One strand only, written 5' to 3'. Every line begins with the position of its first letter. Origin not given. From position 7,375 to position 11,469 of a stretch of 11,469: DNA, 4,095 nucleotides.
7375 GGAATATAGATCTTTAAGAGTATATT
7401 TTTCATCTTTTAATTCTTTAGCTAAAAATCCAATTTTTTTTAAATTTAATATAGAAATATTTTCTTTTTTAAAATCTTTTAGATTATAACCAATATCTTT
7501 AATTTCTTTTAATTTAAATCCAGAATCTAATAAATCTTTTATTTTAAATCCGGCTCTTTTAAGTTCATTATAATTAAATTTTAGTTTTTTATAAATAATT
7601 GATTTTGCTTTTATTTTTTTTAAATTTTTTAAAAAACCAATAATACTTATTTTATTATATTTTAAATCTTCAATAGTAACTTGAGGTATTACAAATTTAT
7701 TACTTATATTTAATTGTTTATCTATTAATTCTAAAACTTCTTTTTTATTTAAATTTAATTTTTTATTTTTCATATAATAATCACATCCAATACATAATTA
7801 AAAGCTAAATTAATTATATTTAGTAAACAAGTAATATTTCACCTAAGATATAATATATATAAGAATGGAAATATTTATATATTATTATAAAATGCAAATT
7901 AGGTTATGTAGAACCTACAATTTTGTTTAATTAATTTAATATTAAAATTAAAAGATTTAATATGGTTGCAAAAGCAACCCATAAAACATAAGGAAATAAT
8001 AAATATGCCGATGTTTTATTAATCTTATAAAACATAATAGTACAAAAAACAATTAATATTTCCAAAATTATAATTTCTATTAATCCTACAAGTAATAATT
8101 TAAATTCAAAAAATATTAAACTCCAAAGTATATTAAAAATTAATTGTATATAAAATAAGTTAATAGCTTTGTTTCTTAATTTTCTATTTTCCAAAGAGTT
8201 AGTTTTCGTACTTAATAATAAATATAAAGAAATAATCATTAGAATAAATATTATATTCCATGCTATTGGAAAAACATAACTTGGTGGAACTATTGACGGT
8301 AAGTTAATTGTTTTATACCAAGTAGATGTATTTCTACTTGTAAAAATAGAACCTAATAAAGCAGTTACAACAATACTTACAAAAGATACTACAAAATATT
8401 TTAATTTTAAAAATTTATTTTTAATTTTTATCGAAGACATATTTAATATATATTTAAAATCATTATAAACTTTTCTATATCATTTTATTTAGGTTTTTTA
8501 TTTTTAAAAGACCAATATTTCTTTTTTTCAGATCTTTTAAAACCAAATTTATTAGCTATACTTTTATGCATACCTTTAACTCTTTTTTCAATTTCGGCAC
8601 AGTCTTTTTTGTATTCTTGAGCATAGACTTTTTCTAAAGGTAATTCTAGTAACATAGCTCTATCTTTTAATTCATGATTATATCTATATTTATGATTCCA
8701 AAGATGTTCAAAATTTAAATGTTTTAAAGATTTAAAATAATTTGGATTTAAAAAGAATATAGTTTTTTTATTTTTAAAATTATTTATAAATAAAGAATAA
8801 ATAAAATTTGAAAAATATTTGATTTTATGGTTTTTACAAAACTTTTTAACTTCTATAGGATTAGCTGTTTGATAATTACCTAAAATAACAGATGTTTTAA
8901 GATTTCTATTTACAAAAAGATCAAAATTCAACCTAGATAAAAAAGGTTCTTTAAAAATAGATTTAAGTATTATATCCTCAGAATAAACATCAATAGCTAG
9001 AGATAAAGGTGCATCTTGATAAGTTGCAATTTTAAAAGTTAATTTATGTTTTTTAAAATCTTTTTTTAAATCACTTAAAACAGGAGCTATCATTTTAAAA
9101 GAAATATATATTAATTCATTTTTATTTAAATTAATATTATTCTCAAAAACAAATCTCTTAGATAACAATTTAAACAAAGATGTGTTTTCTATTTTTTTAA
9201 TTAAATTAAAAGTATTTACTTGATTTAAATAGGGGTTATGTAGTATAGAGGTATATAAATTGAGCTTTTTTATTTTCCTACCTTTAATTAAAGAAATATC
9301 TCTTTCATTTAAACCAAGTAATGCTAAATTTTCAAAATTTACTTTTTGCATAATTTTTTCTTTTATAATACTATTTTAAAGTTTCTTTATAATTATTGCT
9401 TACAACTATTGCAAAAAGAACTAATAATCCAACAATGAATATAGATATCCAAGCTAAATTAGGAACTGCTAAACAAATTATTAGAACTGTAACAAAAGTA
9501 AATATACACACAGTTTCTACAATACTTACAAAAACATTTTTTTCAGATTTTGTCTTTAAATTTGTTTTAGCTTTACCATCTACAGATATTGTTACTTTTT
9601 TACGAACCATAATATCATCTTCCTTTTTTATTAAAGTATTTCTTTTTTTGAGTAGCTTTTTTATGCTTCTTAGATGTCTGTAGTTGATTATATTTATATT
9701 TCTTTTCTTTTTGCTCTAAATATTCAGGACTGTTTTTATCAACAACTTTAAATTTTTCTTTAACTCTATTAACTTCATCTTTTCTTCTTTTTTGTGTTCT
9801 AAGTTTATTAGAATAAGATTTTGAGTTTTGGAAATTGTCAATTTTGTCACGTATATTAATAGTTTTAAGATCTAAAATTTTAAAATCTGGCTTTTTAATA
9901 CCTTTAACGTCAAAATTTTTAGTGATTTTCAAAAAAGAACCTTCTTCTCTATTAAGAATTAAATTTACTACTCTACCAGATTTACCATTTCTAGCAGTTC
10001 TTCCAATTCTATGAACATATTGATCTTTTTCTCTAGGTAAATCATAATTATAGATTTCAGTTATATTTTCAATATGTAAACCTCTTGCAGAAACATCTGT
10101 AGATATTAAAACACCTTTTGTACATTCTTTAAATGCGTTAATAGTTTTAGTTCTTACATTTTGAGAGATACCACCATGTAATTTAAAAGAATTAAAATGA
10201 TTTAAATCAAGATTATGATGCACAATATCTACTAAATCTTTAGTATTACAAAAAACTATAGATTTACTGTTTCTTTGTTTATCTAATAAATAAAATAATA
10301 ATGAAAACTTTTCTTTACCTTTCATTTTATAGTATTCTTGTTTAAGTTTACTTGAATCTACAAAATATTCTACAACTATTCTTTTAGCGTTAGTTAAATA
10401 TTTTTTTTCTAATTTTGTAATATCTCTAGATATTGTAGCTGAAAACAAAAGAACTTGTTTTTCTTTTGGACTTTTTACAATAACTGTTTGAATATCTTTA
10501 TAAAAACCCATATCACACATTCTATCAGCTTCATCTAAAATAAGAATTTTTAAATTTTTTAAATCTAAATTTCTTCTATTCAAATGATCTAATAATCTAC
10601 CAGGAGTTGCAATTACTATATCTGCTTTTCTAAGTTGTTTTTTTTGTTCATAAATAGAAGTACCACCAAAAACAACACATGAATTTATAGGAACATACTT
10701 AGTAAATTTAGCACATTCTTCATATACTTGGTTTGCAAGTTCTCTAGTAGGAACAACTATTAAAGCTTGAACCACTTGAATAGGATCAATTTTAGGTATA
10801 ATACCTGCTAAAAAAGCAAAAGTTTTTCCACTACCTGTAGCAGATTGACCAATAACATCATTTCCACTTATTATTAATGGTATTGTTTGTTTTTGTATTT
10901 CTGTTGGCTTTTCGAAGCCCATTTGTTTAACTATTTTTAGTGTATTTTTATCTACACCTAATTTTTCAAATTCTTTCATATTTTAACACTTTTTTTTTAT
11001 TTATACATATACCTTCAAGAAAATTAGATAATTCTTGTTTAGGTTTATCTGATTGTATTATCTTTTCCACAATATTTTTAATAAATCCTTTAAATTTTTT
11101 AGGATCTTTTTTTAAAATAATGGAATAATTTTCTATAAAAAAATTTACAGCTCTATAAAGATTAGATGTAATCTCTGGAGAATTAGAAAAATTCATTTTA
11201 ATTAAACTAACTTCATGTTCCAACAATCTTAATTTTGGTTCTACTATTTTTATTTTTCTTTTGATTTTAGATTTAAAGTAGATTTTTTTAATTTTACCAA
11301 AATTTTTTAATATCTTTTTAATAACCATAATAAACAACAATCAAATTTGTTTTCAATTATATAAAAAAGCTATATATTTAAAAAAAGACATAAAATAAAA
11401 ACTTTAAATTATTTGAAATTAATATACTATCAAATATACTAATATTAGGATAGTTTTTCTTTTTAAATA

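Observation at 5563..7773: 736-aa protein made almost entirely of about 65 in-register decapeptide units; unclassified solenoid-type repeat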

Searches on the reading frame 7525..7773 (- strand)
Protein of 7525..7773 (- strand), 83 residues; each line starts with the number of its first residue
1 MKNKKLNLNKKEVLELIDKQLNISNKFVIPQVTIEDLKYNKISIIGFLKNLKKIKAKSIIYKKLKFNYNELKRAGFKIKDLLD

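Call 78: find_homologous_proteins(query=A4, max_evalue=0.001)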
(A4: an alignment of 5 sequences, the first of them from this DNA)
Query A4 (5 sequences) (83 aa, profile of the alignment): 3 proteins with E <= 0.001 among 8000 candidates.
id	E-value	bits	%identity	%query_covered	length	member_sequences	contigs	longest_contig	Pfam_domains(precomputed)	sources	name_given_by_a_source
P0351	6.5e-25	105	41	92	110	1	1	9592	-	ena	-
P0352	4.4e-20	90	42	69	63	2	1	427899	-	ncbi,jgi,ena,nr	ncbi:MAG TPA: hypothetical protein P5530_02030 [Candidatus Diapherotrites archaeon]|nr:hypothetical 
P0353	5.5e-19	86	50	60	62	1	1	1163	-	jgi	jgi:hypothetical protein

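Call 80: find_encoding_contigs(protein=P0352, flank=6000, max_places=2)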
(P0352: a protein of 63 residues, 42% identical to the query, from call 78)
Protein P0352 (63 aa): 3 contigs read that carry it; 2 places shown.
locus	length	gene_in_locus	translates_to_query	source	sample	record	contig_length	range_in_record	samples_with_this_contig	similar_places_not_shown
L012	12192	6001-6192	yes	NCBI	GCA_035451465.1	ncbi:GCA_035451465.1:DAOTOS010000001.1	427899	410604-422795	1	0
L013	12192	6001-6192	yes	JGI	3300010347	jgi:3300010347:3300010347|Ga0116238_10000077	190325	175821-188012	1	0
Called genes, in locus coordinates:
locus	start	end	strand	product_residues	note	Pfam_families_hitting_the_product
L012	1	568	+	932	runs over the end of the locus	-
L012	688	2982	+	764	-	PF00877:NLPC_P60 (weak)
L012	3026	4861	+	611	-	PF13522:GATase_6, PF13537:GATase_7, PF01380:SIS, PF13580:SIS_2 (faint), PF01380:SIS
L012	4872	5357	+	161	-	PF18931:DUF5680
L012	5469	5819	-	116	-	-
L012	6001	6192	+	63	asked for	-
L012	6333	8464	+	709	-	-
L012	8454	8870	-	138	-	-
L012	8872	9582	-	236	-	PF02457:DAC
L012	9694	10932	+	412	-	PF00999:Na_H_Exchanger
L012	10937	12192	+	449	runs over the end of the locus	PF13287:Fn3_assoc, PF13290:CHB_HEX_C_1, PF13287:Fn3_assoc (weak), PF13290:CHB_HEX_C_1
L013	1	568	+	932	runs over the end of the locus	-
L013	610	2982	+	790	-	PF00877:NLPC_P60 (weak)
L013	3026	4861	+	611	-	PF13522:GATase_6, PF13537:GATase_7, PF01380:SIS, PF13580:SIS_2 (faint), PF01380:SIS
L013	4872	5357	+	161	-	PF18931:DUF5680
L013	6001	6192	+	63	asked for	-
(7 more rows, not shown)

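Call 83: search_solved_structures(query=A4, max_evalue=1)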
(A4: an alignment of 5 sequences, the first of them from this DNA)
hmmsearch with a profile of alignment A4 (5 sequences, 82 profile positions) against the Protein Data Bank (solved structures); distinct sequences matched with E-value up to 1: 9.
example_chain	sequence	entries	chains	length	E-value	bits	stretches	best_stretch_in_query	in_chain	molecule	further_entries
9ngw_A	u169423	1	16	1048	2.3e-11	47.2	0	60-82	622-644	IcmE (DotG)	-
7muc_AG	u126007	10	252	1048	2.3e-11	47.2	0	60-82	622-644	IcmE protein | IcmE (DotG)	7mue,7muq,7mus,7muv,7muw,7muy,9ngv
8ct8_C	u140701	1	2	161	0.15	15.7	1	39-80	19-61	PRL-1 phosphatase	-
2m1k_B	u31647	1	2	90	0.43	14.3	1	4-47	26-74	Protein S100-A6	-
1k8u_A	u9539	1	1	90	0.43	14.3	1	4-47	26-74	S100A6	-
1k96_A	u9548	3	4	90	0.43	14.3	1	4-47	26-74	S100A6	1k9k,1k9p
8enk_E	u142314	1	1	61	0.43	14.3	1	9-51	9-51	Protein THO1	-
4ybh_B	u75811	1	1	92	0.45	14.2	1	4-47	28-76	Protein S100-A6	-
4uzx_A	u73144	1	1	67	0.48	14.1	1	9-51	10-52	PROTEIN THO1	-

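Call 85: search_protein_families(library=pfam, alignment_id=A4, max_evalue=10)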
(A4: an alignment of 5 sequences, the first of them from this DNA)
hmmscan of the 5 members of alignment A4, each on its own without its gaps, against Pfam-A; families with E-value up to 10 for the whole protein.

A. member 1, seq(83 aa): 1 family
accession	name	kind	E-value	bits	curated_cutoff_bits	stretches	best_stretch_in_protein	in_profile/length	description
PF25296.1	Decapeptide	-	0.013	15.8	45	1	50-81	6-37/74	Decapeptide repeat region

B. families by the number of members that match (of 5 scanned): 6 families
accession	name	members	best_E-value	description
PF25296.1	Decapeptide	3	0.0092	Decapeptide repeat region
PF01023.25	S_100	1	0.014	S-100/ICaBP type calcium binding domain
PF24672.1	DUF7654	1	0.065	Domain of unknown function (DUF7654)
PF03487.18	IL13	1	0.071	Interleukin-13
PF16591.11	HBM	1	0.11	Helical bimodular sensor domain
PF08982.17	AtaL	1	0.12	Acetylaranotin biosynthesis cluster protein L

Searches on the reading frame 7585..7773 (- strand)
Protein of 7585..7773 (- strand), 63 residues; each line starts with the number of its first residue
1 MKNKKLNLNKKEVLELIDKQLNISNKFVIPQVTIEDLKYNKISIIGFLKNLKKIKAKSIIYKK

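Call 64: search_protein_families(library=pfam, proteins=[window:7585-7773:-], max_evalue=0.001)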
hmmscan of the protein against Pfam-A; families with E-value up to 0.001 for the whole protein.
seq(63 aa): 0 families

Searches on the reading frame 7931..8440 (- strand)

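Call 10: search_protein_families(library=pfam, proteins=[window:7931-8440:-], max_evalue=0.01)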
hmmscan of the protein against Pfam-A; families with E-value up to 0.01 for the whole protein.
window:7931-8440:- (169 aa): 2 families
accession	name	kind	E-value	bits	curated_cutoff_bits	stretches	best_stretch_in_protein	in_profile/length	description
PF03073.20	TspO_MBR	-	3.2e-41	140.9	24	1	23-165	5-143/145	TspO/MBR family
PF00895.25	ATP-synt_8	-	0.0076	17.1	23.4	1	58-91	6-40/55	ATP synthase protein 8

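Call 18: search_protein_families(library=ncbifam, proteins=[window:7931-8440:-], max_evalue=0.001)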
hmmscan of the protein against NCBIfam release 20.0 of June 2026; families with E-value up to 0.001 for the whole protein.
window:7931-8440:- (169 aa): 1 family
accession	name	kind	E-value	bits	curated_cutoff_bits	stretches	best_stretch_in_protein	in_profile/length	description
NF047825.1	T-richsensTspOAlph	equivalog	7.9e-25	87.8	180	1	13-169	3-148/152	tryptophan-rich sensory protein TspO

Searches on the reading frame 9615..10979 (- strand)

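Call 10: search_protein_families(library=pfam, proteins=[window:9615-10979:-], max_evalue=0.01)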
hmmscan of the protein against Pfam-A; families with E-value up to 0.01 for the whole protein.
window:9615-10979:- (454 aa): 3 families
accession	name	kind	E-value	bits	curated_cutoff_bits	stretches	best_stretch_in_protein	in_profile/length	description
PF00270.35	DEAD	-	4.6e-50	170.1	26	1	26-189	1-166/167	DEAD/DEAH box helicase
PF00271.37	Helicase_C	-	2.4e-27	95.8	23.5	1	223-332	1-110/110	Helicase conserved C-terminal domain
PF04851.21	ResIII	-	1.2e-12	48.5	22.5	1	42-185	26-164/164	Type III restriction enzyme, res subunit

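Call 18: search_protein_families(library=ncbifam, proteins=[window:9615-10979:-], max_evalue=0.001)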
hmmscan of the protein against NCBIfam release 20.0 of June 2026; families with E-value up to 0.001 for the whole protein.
window:9615-10979:- (454 aa): 28 families (the best 25 are shown)
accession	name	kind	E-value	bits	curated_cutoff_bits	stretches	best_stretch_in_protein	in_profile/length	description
NF053631.1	RNA_helic_CshA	equivalog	6.3e-116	387.8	646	1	4-387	1-387/434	degradosome RNA helicase CshA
NF008744.0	PRK11776.1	equivalog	6.2e-105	351.4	524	1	2-359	4-364/460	ATP-dependent RNA helicase DbpA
NF008394.0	PRK11192.1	equivalog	1.1e-89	301.3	507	1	2-427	3-428/441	ATP-dependent RNA helicase SrmB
NF053710.1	RNA_heli_RhlE2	exception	5.9e-87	292.6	925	1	4-445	3-457/635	RNA helicase RhlE2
NF007882.0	PRK10590.1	equivalog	1.3e-86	291.4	743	1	3-443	2-449/456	ATP-dependent RNA helicase RhlE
NF008642.0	PRK11634.1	equivalog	6.8e-84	282.4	989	1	3-354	7-362/628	DEAD/DEAH family ATP-dependent RNA helicase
NF053711.1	RNA_heli_RhlE1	exception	3.2e-83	279.9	750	1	4-345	3-352/434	RNA helicase RhlE1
NF003419.0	PRK04837.1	equivalog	2.2e-80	270.5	588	1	2-341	9-360/424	ATP-dependent RNA helicase RhlB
NF002340.1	PRK01297.1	equivalog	6e-80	268.8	564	1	3-341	2-353/372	ATP-dependent RNA helicase RhlB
NF053636.1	DDHlcsCsdAPsy1082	equivalog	9.1e-78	262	890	1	4-349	5-355/512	DEAD/DEAH box helicase CsdA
NF003390.0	PRK04537.1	equivalog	3.5e-76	257.5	732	1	16-349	23-369/572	ATP-dependent RNA helicase RhlB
NF010337.0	PRK13766.1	equivalog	4.2e-21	74.8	610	2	208-432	339-562/781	Hef nuclease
TIGR01389.1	recQ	equivalog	1.2e-20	73.5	640.2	1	18-336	7-323/591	DNA helicase RecQ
NF008279.0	PRK11057.1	equivalog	1.3e-13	50.3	1015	1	18-337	19-336/608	ATP-dependent DNA helicase RecQ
TIGR04121.1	DEXH_lig_assoc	equivalog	9e-13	46.8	850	1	24-331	13-347/804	ligase-associated DNA damage response DEXH box helicase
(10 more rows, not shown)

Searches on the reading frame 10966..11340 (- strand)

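Call 10: search_protein_families(library=pfam, proteins=[window:10966-11340:-], max_evalue=0.01)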
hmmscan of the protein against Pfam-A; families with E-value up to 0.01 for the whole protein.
window:10966-11340:- (124 aa): 1 family
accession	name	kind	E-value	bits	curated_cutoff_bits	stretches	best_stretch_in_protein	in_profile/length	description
PF03750.18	Csm2_III-A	-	0.0044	18.2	24.8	1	25-111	17-105/115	Csm2 Type III-A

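Call 18: search_protein_families(library=ncbifam, proteins=[window:10966-11340:-], max_evalue=0.001)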
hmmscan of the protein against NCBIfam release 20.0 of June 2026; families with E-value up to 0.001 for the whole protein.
window:10966-11340:- (124 aa): 0 families
